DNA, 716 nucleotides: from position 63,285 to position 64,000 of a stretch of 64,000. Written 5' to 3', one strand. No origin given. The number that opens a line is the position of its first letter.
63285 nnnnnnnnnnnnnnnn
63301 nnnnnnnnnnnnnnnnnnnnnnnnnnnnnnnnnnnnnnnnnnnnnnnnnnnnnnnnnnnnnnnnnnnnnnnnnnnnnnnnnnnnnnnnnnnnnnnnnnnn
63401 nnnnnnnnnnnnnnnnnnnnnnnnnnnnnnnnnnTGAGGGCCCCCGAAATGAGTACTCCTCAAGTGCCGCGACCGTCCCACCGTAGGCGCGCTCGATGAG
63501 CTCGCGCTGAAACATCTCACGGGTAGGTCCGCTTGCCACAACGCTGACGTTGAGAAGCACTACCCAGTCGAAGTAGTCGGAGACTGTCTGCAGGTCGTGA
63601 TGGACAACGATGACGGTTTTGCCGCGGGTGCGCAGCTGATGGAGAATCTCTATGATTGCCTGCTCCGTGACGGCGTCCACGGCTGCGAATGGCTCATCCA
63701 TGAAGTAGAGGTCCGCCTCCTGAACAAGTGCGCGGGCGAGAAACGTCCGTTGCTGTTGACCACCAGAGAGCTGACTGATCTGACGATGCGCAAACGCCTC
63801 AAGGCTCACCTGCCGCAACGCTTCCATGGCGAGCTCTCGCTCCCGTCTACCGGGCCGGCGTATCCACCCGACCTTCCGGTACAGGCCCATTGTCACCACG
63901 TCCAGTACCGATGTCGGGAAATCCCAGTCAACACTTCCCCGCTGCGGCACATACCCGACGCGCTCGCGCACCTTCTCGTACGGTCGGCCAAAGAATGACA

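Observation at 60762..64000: Tro-type metal ABC importer whose two permeases each end in a DtxR-like winged-helix tail, with no separate repressor gene in view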

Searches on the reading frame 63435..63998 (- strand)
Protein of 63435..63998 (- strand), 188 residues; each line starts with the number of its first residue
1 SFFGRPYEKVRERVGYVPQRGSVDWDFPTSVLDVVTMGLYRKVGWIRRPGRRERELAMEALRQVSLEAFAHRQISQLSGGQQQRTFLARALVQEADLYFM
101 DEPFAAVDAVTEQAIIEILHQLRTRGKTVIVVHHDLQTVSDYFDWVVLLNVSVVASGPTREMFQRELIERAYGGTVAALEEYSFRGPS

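Call 5: search_protein_families(library=pfam, proteins=[window:63435-63998:-], max_evalue=1)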
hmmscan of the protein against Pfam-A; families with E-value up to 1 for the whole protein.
window:63435-63998:- (188 aa): 4 families
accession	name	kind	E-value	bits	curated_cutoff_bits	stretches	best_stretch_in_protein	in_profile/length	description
PF00005.33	ABC_tran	-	1.9e-13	51.6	25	1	7-105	54-137/137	ABC transporter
PF02463.25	SMC_N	-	0.00076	19.4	40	1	74-141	134-204/220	RecF/RecN/SMC N terminal domain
PF13558.12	SbcC_Walker_B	-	0.0032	18.1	27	1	55-120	11-89/90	SbcC/RAD50-like, Walker B motif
PF04794.17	YdjC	-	0.051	13.8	29.7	1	37-133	137-226/266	YdjC-like protein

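Call 6: search_protein_families(library=ncbifam, proteins=[window:63435-63998:-], max_evalue=0.1)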
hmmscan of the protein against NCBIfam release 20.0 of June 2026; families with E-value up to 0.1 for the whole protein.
window:63435-63998:- (188 aa): 187 families (the best 25 are shown)
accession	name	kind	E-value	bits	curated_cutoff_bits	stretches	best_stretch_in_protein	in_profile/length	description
NF011630.0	PRK15056.1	equivalog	6.6e-51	173.1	393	1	12-176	78-242/274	manganese/iron ABC transporter ATP-binding protein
NF053840.1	MnTportMntADein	equivalog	2.3e-45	155.1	400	1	7-173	64-230/240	manganese ABC transporter ATP-binding protein MntA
NF040873.1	AztA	equivalog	4.5e-45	153.6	220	1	8-147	51-190/191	zinc ABC transporter ATP-binding protein AztA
TIGR03771.1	anch_rpt_ABC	equivalog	2.1e-41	142.1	268.8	1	4-169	41-206/223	anchored repeat-type ABC transporter ATP-binding subunit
NF010068.0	PRK13548.1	equivalog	4.2e-32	111.3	261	1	13-178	80-246/261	heme ABC transporter ATP-binding protein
TIGR03873.1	F420-0_ABC_ATP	hypoth_equivalog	4.8e-29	101.4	372.4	1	22-178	83-240/256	putative F420-0 ABC transporter ATP-binding protein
NF007082.0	PRK09536.1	equivalog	5e-29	101.6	537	1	9-177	74-241/402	corrinoid ABC transporter ATPase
NF008409.0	PRK11231.1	equivalog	1.7e-27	96.4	375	1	30-172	92-235/255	Fe(3+) dicitrate ABC transporter ATP-binding protein FecE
TIGR02315.1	ABC_phnC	equivalog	4.5e-25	88.5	266.1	1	46-172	115-242/243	phosphonate ABC transporter ATP-binding protein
NF007863.0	PRK10575.1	equivalog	1.2e-24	87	433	1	13-177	86-250/265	Fe3+-hydroxamate ABC transporter ATP-binding protein FhuC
TIGR01188.1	drrA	subfamily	2.7e-23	82.7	312.45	1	8-162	62-210/302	daunorubicin resistance ABC transporter, ATP-binding protein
TIGR01186.1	proV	subfamily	5.5e-23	81.7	326.6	1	31-154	88-209/363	betaine/proline/choline family ABC transporter ATP-binding protein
TIGR00972.1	3a0107s01c2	equivalog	6e-23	81.5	343.2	1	9-165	79-233/248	phosphate ABC transporter ATP-binding protein PstB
TIGR03608.1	L_ocin_972_ABC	subfamily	3.3e-22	79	254.85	1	47-146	105-203/206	putative bacteriocin export ABC transporter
NF008186.0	PRK10938.1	equivalog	4.1e-22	78.3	459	2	63-169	122-229/490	molybdate ABC transporter ATP-binding protein ModF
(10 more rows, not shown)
